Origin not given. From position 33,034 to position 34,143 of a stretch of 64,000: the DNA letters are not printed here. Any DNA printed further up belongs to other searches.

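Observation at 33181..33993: Stand-alone class D (OXA-like) beta-lactamase gene abutting the thiamine genes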

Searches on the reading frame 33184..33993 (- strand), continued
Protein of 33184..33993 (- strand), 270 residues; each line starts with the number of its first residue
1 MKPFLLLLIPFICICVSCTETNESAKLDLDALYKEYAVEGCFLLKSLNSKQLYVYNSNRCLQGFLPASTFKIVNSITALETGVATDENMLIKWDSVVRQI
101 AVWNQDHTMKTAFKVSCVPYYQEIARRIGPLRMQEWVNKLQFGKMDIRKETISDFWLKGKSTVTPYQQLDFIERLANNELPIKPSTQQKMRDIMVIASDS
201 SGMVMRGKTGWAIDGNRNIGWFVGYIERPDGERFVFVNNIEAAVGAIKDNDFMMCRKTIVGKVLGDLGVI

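Call 12: find_encoding_contigs(protein=P0010, flank=6000, max_places=3)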
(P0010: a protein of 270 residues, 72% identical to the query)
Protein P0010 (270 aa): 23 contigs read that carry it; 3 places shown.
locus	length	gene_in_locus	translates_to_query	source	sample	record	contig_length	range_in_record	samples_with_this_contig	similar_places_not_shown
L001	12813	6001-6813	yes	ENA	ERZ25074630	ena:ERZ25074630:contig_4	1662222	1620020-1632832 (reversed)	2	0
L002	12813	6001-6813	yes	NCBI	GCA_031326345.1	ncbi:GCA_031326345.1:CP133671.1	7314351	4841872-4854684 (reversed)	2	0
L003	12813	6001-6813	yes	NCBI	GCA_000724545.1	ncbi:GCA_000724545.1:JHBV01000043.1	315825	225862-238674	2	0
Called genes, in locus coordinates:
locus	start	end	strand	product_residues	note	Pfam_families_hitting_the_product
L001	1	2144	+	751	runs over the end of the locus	PF01315:Ald_Xan_dh_C, PF02738:MoCoBD_1, PF20256:MoCoBD_2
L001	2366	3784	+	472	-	PF06181:Urate_ox_N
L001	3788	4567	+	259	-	PF00560:LRR_1 (faint), PF12799:LRR_4 (faint), PF13855:LRR_8, PF23598:LRR_14, PF13855:LRR_8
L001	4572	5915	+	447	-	PF01979:Amidohydro_1, PF12890:DHOase (weak), PF07969:Amidohydro_3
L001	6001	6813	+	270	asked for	PF00905:Transpeptidase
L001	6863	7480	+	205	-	PF02581:TMP-TENI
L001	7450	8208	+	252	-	PF08543:Phos_pyr_kin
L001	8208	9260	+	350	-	PF12713:DUF3806, PF02581:TMP-TENI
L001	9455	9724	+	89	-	-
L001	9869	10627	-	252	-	-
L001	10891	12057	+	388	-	PF11899:DUF3419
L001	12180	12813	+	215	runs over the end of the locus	PF01209:Ubie_methyltran, PF13489:Methyltransf_23, PF01135:PCMT (weak), PF05175:MTS (weak), PF13847:Methyltransf_31, PF13649:Methyltransf_25, PF08241:Methyltransf_11, PF08242:Methyltransf_12, +1 more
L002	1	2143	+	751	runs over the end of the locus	PF01315:Ald_Xan_dh_C, PF02738:MoCoBD_1, PF20256:MoCoBD_2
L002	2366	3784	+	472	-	PF06181:Urate_ox_N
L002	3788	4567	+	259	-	PF00560:LRR_1 (faint), PF12799:LRR_4 (faint), PF13855:LRR_8, PF23598:LRR_14, PF13855:LRR_8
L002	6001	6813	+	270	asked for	PF00905:Transpeptidase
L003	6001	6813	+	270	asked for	PF00905:Transpeptidase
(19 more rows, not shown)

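Call 13: find_encoding_contigs(protein=P0025, flank=6000, max_places=2)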
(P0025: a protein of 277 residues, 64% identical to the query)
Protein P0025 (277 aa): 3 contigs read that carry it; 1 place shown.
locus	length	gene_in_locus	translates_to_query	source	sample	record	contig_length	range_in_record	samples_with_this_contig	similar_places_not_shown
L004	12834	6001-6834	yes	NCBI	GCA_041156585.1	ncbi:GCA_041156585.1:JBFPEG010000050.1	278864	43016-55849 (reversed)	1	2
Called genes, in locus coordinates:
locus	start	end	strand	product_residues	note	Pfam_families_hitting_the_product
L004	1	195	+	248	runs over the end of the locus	PF00977:His_biosynth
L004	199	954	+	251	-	PF00977:His_biosynth, PF01207:Dus (weak), PF02581:TMP-TENI (faint), PF03060:NMO (faint), PF05690:ThiG (faint), PF01180:DHO_dh (faint), PF04309:G3P_antiterm (faint)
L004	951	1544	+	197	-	PF01502:PRA-CH, PF01503:PRA-PH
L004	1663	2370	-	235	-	-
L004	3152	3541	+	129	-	-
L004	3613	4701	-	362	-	PF19086:Terpene_syn_C_2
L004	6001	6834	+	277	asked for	PF00905:Transpeptidase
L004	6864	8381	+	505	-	PF00939:Na_sulph_symp, PF03600:CitMHS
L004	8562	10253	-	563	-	PF00501:AMP-binding, PF13193:AMP-binding_C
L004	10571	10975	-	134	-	PF00903:Glyoxalase, PF12681:Glyoxalase_2 (weak)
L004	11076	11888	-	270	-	PF20240:DUF6597, PF00165:HTH_AraC (faint), PF12833:HTH_18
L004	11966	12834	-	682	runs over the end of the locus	PF13181:TPR_8 (faint), PF13414:TPR_11 (faint), PF13431:TPR_17 (faint), PF25575:TPR_BSK1_C (faint), PF13432:TPR_16 (faint), PF00515:TPR_1 (weak), PF07719:TPR_2 (weak), PF13371:TPR_9 (weak)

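Call 15: find_related_loci(query=A1, collection=genome_contigs, flank=5000)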
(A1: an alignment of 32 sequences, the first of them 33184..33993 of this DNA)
Query A1 (270 aa) in genome_contigs; peptide patterns used: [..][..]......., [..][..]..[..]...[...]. (x = any residue, [..] = any of these).
600 stretches matched a pattern (row limit reached: there are more); 584 encode a relative of the query (tblastn E <= 1e-3); the best 80 are kept; 80 distinct loci.
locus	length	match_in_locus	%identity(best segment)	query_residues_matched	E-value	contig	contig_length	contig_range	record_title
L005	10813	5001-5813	72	1-270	3e-133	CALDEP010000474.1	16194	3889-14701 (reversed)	MAG: uncultured Aureispira sp. isolate B3_Bin_Bin_96_1 genome assembly, contig: c_000001105460, whole genome shotgun seq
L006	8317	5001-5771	72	14-270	6e-131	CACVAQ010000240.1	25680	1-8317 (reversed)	MAG: uncultured Aureispira sp. isolate HLG_WM_MAG_10 genome assembly, contig: NODE_304_length_25680_cov_53.286111, whole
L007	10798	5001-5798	64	8-270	5e-116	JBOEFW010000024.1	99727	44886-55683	MAG: Aureispira sp. isolate PBSAbac1 PBSA13_contig_542, whole genome shotgun sequence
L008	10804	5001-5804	64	5-270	2e-115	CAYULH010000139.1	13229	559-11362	MAG TPA_asm: uncultured Aureispira sp. isolate binchicken_co405_134 genome assembly, contig: NODE_7026_length_13229_cov_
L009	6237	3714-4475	65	17-270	2e-115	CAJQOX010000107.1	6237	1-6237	MAG: uncultured Aureispira sp. isolate 3_20180319_Bin_20180319_Bin_197_1 genome assembly, contig: c_000013403474, whole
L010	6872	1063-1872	65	1-270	2e-114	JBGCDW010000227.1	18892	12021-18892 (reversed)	MAG: Aureispira sp. isolate SGMAG-63 contig227, whole genome shotgun sequence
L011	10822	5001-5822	49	6-270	4e-88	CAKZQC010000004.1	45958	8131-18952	MAG TPA_asm: uncultured Saprospiraceae bacterium isolate ERR2094174_bin.4_CONCOCT_v1.1_MAG genome assembly, contig: ERZ6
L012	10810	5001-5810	43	1-264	1e-71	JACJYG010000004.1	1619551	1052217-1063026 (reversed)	MAG: Lewinellaceae bacterium isolate HK-STAS-BACT-32 HK-STAS-BACT-32_4, whole genome shotgun sequence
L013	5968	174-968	43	2-270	2e-71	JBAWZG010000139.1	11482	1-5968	MAG: Bacteroidia bacterium isolate ELA109 MAG109_139, whole genome shotgun sequence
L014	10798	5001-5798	42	1-270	2e-70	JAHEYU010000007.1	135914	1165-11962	MAG: Bacteroidetes bacterium isolate nzgw135 NODE_151_length_135915_cov_4.211872, whole genome shotgun sequence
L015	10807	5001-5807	43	4-270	1e-68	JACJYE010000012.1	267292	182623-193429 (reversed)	MAG: Lewinellaceae bacterium isolate HK-STAS-BACT-30 HK-STAS-BACT-30_12, whole genome shotgun sequence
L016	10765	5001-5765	42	1-270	8e-68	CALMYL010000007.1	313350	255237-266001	MAG TPA_asm: uncultured Ignavibacteria bacterium isolate SRR2107182_bin.96_CONCOCT_v1.1_MAG genome assembly, contig: ERZ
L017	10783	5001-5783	41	6-270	5e-68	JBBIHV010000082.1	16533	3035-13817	MAG: Sunxiuqinia sp. isolate SIF170217_bin_122 NODE_3999_length_16533_cov_8.302949, whole genome shotgun sequence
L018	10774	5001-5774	40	7-268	1e-66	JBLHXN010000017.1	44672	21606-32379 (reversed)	MAG: Spirosomataceae bacterium isolate 3300046534_104 Ga0491194_0000969, whole genome shotgun sequence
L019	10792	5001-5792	41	4-269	1e-66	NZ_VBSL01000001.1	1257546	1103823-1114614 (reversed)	Larkinella sp. C7 Scaffold1, whole genome shotgun sequence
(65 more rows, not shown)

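Call 29: predict_structure(alignment_id=A1)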
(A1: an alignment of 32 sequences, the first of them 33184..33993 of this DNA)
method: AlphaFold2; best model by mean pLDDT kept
length: 270 residues; sequences in the alignment: 32
mean_pLDDT: 94.4   pTM: 0.87
mean pLDDT of the five models: 94.4, 93.9, 93.8, 93.7, 92.2
residues with pLDDT >= 90: 246; 70-90: 10; 50-70: 14; < 50: 0
segments of 3 or more residues with pLDDT < 50: none
pLDDT, mean of each block of 10 residues (from residue 1): 67 66 85 98 97 98 97 98 97 95 97 97 98 98 97 95 98 98 98 96 97 96 98 98 96 96 97
secondary structure, 60 per line:
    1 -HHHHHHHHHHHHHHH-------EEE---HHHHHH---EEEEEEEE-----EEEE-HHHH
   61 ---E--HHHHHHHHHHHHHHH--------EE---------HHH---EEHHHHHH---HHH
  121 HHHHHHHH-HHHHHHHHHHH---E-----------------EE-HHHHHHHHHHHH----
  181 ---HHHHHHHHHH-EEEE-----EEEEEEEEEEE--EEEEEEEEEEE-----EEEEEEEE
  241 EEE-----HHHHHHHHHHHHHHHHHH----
elements in order: H2-16 E24-26 H30-35 E39-46 E52-55 H57-60 H67-81 H109-114 H118-128 H130-140 H165-176 H184-193 E195-198 E204-214 E217-227 E233-243 H249-266
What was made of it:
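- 33940..33993 (-): Signal peptide (aa 1-17) plus Cys18, the putative lipidation site (V-S-C). Call 29: N-terminal helix with low pLDDT, typical of a signal peptide.
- On Class D (OXA-type) serine beta-lactamase / DBL-homologue: AF2 pLDDT 94.4 (call 29).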

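Call 31: fold_search(model_id=the predicted structure, library=pdb)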
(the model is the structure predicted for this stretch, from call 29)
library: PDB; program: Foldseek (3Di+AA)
matches with E <= 10: 1368; with E <= 0.001: 739
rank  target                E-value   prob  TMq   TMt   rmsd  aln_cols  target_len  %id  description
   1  6nhs                  2.9e-26  1.00  0.84  0.94   1.5       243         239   39  Crystal Structure of the Beta Lactamase Class D YbXI from Nostoc (released 2019-01-16)
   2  7k3m                  3.8e-26  1.00  0.85  0.93   1.4       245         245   39  Crystal Structure of the Beta Lactamase Class D from Chitinophaga pinensis by Serial Crystallography (released 2020-09-23)
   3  5hfo_B                6.1e-26  1.00  0.83  0.91   1.9       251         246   33  CRYSTAL STRUCTURE OF OXA-232 BETA-LACTAMASE (released 2017-01-18)
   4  4ied_C                1.0e-25  1.00  0.84  0.91   1.9       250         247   31  Crystal Structure of FUS-1 (OXA-85), a Class D beta-lactamase from Fusobacterium nucleatum subsp. polymorphum (released 2014-01-22)
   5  4ied_B                1.1e-25  1.00  0.84  0.93   1.9       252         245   30  Crystal Structure of FUS-1 (OXA-85), a Class D beta-lactamase from Fusobacterium nucleatum subsp. polymorphum (released 2014-01-22)
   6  4ied_A                2.1e-25  1.00  0.82  0.92   1.8       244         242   32  Crystal Structure of FUS-1 (OXA-85), a Class D beta-lactamase from Fusobacterium nucleatum subsp. polymorphum (released 2014-01-22)
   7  5hfo_A                2.1e-25  1.00  0.83  0.92   1.8       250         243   33  CRYSTAL STRUCTURE OF OXA-232 BETA-LACTAMASE (released 2017-01-18)
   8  6rj7_B                5.1e-25  1.00  0.85  0.93   1.5       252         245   33  Crystal structure of the 19F labelled OXA-48 (released 2019-07-31)
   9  7oda_A                5.7e-25  1.00  0.83  0.93   1.6       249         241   33  OXA-48-like Beta-lactamase OXA-436 (released 2021-09-08)
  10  6pk0_A                6.0e-25  1.00  0.84  0.93   1.5       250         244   33  Crystal Structure of OXA-48 with Hydrolyzed Imipenem (released 2020-01-22)
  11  8faj_A                7.2e-25  1.00  0.82  0.91   1.5       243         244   34  OXA-48-NA-1-157 inhibitor complex (released 2023-10-11)
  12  6pxx_B                7.6e-25  1.00  0.85  0.94   1.7       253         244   32  Class D beta-lactamase in complex with beta-lactam antibiotic (released 2019-10-09)
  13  5oft_A                8.1e-25  1.00  0.84  0.93   1.7       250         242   32  Structural basis for OXA-48 dimerization (released 2018-08-01)
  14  6v1o_B                8.1e-25  1.00  0.83  0.93   1.7       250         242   33  Structure of OXA-48 bound to QPX7728 at 1.80 A (released 2020-03-25)
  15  6nlw_B                8.1e-25  1.00  0.82  0.91   2.0       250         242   33  The crystal structure of class D carbapenem-hydrolyzing beta-lactamase BlaA from Shewanella oneidensis MR-1 (released 2019-01-23)
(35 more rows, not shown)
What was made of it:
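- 33181..33993 (-): Class D (OXA-like) beta-lactamase homologue, 270 aa plus stop. Calls 29, 31: AF2 model at pLDDT 94.4, Foldseek TMt 0.91-0.94 to class D structures.
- On Class D (OXA-type) serine beta-lactamase / DBL-homologue: Foldseek top 50 are all class D beta-lactamases, TMt 0.90-0.94 (call 31).
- The AF2 model (pLDDT 94.4; call 29) superposes on class D structures 6NHS, 7K3M, OXA-232, OXA-48 and FUS-1 with TMt 0.91-0.94 and rmsd 1.4-2.0 (call 31).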

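Call 36: search_dna_similar(query=window:33184-33993:-, collection=plasmids, mode=protein, max_rows=12)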
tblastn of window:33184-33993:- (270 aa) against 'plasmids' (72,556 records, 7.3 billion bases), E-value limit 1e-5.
The search stops at 5000 records and this limit was reached: more records match than are counted here, and every count below describes the 5000 best-scoring records only.
Records with a match: at least 5000; places in all: 5283; records where one place covers at least 80% of the query: 2707.
Best place of each record, by identity: <60% 5000.
By first word of the organism name: Klebsiella 1954; Staphylococcus 1051; Escherichia 626; Acinetobacter 350; Enterobacter 238; Salmonella 140; Citrobacter 127; Ralstonia 115; Pseudomonas 109; Providencia 56; and 49 more.
By predicted mobility (MOB-suite, as given by PLSDB): conjugative 2580; mobilizable 1671; non-mobilizable 749.
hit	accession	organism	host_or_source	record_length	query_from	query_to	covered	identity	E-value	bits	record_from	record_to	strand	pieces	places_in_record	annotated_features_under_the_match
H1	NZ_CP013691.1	Myroides odoratimimus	Homo sapiens,the First Quanzhou ...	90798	21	270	93%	38.0%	9e-49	179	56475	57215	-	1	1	blaOXA: class D beta-lactamase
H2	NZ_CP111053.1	Chondrinema litorale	Seaweed,red alga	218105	33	270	88%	39.1%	5e-48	177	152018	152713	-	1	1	blaOXA: class D beta-lactamase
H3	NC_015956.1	Riemerella anatipestifer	-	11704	20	270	93%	36.7%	9e-43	162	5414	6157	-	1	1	class D beta-lactamase OXA-209 | blaOXA-209: class D beta-lactamase OXA-209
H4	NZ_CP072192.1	Riemerella anatipestifer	goose,Epidemic materials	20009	21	270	93%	34.8%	3e-40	155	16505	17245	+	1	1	blaOXA: class D beta-lactamase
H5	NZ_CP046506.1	Citrobacter freundii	-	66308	30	264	87%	37.0%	3e-42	161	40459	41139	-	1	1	carbapenem-hydrolyzing class D beta-lactamase OXA-900 | blaOXA-900: carbapenem-hydrolyzing class D beta-lactamase OXA-900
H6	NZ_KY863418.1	Enterobacter asburiae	Homo sapiens,urine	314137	30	270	89%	35.7%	4e-41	157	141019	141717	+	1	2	OXA-48 family carbapenem-hydrolyzing class D beta-lactamase OXA-436 | blaOXA-436: OXA-48 family carbapenem-hydrolyzing class D beta-lactamase OXA-436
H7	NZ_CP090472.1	Klebsiella pneumoniae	Homo sapiens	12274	30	270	89%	35.7%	1e-40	156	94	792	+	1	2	OXA-48 family carbapenem-hydrolyzing class D beta-lactamase OXA-232 | blaOXA-232: OXA-48 family carbapenem-hydrolyzing class D beta-lactamase OXA-232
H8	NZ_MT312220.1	Escherichia coli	-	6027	30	270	89%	35.7%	1e-40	156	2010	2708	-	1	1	OXA-48 family carbapenem-hydrolyzing class D beta-lactamase OXA-232 | blaOXA-232: OXA-48 family carbapenem-hydrolyzing class D beta-lactamase OXA-232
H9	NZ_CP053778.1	Klebsiella pneumoniae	Homo sapiens,blood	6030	30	270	89%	35.7%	1e-40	156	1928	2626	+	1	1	OXA-48 family carbapenem-hydrolyzing class D beta-lactamase OXA-232 | blaOXA-232: OXA-48 family carbapenem-hydrolyzing class D beta-lactamase OXA-232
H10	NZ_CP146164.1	Klebsiella pneumoniae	Homo sapiens,Microbial sequencing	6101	30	270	89%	35.7%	1e-40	156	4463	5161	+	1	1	OXA-48 family carbapenem-hydrolyzing class D beta-lactamase OXA-232 | blaOXA-232: OXA-48 family carbapenem-hydrolyzing class D beta-lactamase OXA-232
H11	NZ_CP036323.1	Klebsiella pneumoniae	Homo sapiens,blood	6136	30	270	89%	35.7%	1e-40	156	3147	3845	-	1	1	OXA-48 family carbapenem-hydrolyzing class D beta-lactamase OXA-232 | blaOXA-232: OXA-48 family carbapenem-hydrolyzing class D beta-lactamase OXA-232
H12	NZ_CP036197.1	Klebsiella pneumoniae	Homo sapiens,blood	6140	30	270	89%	35.7%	1e-40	156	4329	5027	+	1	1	OXA-48 family carbapenem-hydrolyzing class D beta-lactamase OXA-232 | blaOXA-232: OXA-48 family carbapenem-hydrolyzing class D beta-lactamase OXA-232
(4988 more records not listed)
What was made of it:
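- On Named OXA subfamilies (OXA-48, OXA-58, OXA-23, OXA-1089, RAD and others): Identity to any plasmid-borne OXA is 39% or less (call 36).
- No plasmid relative exceeds 40% identity (call 36).
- Tried and rejected: The best plasmid-borne relative is 39% identical (call 36).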

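Call 37: search_dna_similar(query=window:33184-33993:-, collection=plasmids, mode=protein, max_rows=30, rows=spread)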
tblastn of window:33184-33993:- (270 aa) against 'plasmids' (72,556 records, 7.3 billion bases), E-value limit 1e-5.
The search stops at 5000 records and this limit was reached: more records match than are counted here, and every count below describes the 5000 best-scoring records only.
Records with a match: at least 5000; places in all: 5283; records where one place covers at least 80% of the query: 2707.
Best place of each record, by identity: <60% 5000.
By first word of the organism name: Klebsiella 1954; Staphylococcus 1051; Escherichia 626; Acinetobacter 350; Enterobacter 238; Salmonella 140; Citrobacter 127; Ralstonia 115; Pseudomonas 109; Providencia 56; and 49 more.
By predicted mobility (MOB-suite, as given by PLSDB): conjugative 2580; mobilizable 1671; non-mobilizable 749.
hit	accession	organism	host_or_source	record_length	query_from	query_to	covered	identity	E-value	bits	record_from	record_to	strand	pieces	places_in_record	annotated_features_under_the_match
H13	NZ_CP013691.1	Myroides odoratimimus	Homo sapiens,the First Quanzhou ...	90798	21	270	93%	38.0%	9e-49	179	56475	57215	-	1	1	blaOXA: class D beta-lactamase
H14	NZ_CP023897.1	Escherichia coli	Homo sapiens,rectal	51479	30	270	89%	35.7%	2e-40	155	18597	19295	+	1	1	OXA-48 family carbapenem-hydrolyzing class D beta-lactamase OXA-181 | blaOXA-181: OXA-48 family carbapenem-hydrolyzing class D beta-lactamase OXA-181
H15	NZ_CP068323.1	Klebsiella pneumoniae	Homo sapiens,Plasmid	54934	30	270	89%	35.3%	3e-40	155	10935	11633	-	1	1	OXA-48 family carbapenem-hydrolyzing class D beta-lactamase OXA-48 | blaOXA-48: OXA-48 family carbapenem-hydrolyzing class D beta-lactamase OXA-48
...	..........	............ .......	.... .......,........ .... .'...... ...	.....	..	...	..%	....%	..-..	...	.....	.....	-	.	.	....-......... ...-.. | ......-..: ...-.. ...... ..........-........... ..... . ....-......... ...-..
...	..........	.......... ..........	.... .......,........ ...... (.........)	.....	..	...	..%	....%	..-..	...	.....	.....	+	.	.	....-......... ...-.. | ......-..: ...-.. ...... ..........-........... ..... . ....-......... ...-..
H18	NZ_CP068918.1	Klebsiella pneumoniae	Homo sapiens,Plasmid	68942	30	270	89%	35.3%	3e-40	155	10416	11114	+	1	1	OXA-48 family carbapenem-hydrolyzing class D beta-lactamase OXA-48 | blaOXA-48: OXA-48 family carbapenem-hydrolyzing class D beta-lactamase OXA-48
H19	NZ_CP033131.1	Acinetobacter wuhouensis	Culture,Sewage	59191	28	269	90%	34.3%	5e-42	160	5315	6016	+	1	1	carbapenem-hydrolyzing class D beta-lactamase OXA-58 | blaOXA-58: carbapenem-hydrolyzing class D beta-lactamase OXA-58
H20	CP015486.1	Acinetobacter baumannii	Homo sapiens,bodily fluid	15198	32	269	88%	33.2%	5e-37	145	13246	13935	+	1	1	class D beta-lactamase | blaOXA-237: OXA-134 family carbapenem-hydrolyzing class D beta-lactamase OXA-237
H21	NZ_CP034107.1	Escherichia coli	duck,feces,feces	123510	37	270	87%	33.1%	2e-34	138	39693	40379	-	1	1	oxacillin-hydrolyzing class D beta-lactamase OXA-10 | blaOXA-10: oxacillin-hydrolyzing class D beta-lactamase OXA-10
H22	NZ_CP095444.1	Providencia stuartii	Homo sapiens,Splenic fine needle ...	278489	37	270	87%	33.1%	2e-34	138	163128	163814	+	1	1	oxacillin-hydrolyzing class D beta-lactamase OXA-10 | blaOXA-10: oxacillin-hydrolyzing class D beta-lactamase OXA-10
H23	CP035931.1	Acinetobacter baumannii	Homo sapiens,blood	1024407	52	241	70%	38.9%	5e-36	143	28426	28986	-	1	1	OXA-169: OXA beta-lactamase; OXA-23-like beta-lactamase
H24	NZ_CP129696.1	Klebsiella pneumoniae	Homo sapiens,whole organism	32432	37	246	78%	28.9%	4e-28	120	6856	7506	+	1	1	oxacillin-hydrolyzing class D beta-lactamase OXA-1 | blaOXA-1: oxacillin-hydrolyzing class D beta-lactamase OXA-1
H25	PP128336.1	bacterium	-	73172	37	246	78%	28.9%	4e-28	120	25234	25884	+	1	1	blaOXA-1: oxacillin-hydrolyzing class D beta-lactamase OXA-1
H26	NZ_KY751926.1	Klebsiella pneumoniae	-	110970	37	246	78%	28.9%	4e-28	120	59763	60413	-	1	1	oxacillin-hydrolyzing class D beta-lactamase OXA-1 | blaOXA-1: oxacillin-hydrolyzing class D beta-lactamase OXA-1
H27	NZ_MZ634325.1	Escherichia coli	-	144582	37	246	78%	28.9%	4e-28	120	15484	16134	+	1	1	oxacillin-hydrolyzing class D beta-lactamase OXA-1 | blaOXA-1: oxacillin-hydrolyzing class D beta-lactamase OXA-1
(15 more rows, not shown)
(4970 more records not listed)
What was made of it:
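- On BlaR1/MecR1 sensor-transducer: 21-22% identity and 73-77 bits to BlaR1, against up to 39% and 179 bits to OXA enzymes (call 37).
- BlaR1 sensors reach 21-22% identity and 73-77 bits, against 33-39% and up to 179 bits for OXA enzymes (call 37).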
